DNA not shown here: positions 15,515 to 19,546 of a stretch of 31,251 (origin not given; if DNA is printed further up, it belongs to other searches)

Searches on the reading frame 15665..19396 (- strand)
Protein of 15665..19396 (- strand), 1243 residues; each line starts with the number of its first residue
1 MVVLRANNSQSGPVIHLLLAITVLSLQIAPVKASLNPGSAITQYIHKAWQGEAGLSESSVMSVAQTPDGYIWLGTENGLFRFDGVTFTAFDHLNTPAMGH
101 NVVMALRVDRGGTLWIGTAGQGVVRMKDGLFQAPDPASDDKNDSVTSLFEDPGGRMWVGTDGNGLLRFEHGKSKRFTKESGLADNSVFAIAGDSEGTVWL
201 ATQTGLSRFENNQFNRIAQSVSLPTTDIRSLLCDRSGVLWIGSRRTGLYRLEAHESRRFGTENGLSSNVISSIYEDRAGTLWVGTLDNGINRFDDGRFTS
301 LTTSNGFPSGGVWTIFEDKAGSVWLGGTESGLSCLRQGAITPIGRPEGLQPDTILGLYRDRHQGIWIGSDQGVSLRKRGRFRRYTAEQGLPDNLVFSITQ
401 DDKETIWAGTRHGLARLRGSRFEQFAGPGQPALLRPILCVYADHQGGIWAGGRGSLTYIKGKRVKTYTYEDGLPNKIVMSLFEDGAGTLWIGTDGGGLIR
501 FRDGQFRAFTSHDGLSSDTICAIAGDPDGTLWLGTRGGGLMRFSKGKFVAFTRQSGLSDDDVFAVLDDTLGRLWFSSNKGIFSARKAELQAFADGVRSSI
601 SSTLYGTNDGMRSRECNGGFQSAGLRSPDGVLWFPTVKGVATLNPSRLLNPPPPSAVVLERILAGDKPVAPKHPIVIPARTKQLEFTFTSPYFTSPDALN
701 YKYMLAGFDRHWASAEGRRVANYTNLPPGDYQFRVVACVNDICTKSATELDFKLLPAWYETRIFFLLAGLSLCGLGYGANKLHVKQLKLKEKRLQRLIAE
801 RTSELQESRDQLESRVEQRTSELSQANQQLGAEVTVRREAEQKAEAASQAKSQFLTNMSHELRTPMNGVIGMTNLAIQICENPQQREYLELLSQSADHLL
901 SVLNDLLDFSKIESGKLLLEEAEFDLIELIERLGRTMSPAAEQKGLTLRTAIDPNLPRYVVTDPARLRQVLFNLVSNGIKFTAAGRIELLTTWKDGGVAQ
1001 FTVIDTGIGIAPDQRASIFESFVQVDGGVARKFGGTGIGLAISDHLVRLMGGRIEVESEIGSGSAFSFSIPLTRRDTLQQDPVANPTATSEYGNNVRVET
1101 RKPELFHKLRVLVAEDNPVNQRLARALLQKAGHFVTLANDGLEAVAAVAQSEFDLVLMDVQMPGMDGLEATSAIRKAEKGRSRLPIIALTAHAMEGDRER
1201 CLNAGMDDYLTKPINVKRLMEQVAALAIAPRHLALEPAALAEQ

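Call 84: search_protein_families(library=pfam, proteins=[window:15665-19396:-], max_evalue=0.00001)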
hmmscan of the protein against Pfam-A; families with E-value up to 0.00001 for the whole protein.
window:15665-19396:- (1243 aa): 5 families
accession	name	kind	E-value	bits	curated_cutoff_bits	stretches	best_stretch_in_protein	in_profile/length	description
PF07494.17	Reg_prop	-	2.6e-60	193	20.4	0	264-286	1-23/24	Two component regulator propeller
PF00072.30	Response_reg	-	1.5e-30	106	30.2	1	1111-1223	1-110/111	Response regulator receiver domain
PF02518.31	HATPase_c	-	2e-27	96.2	26.4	1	963-1073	2-110/111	Histidine kinase-, DNA gyrase B-, and HSP90-like ATPase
PF00512.31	HisKA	-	1.4e-19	70.4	26.9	1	850-915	1-66/66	His Kinase A (phospho-acceptor) domain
PF07495.19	Y_Y_Y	-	2.7e-13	50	26.6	1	694-753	3-63/65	Y_Y_Y domain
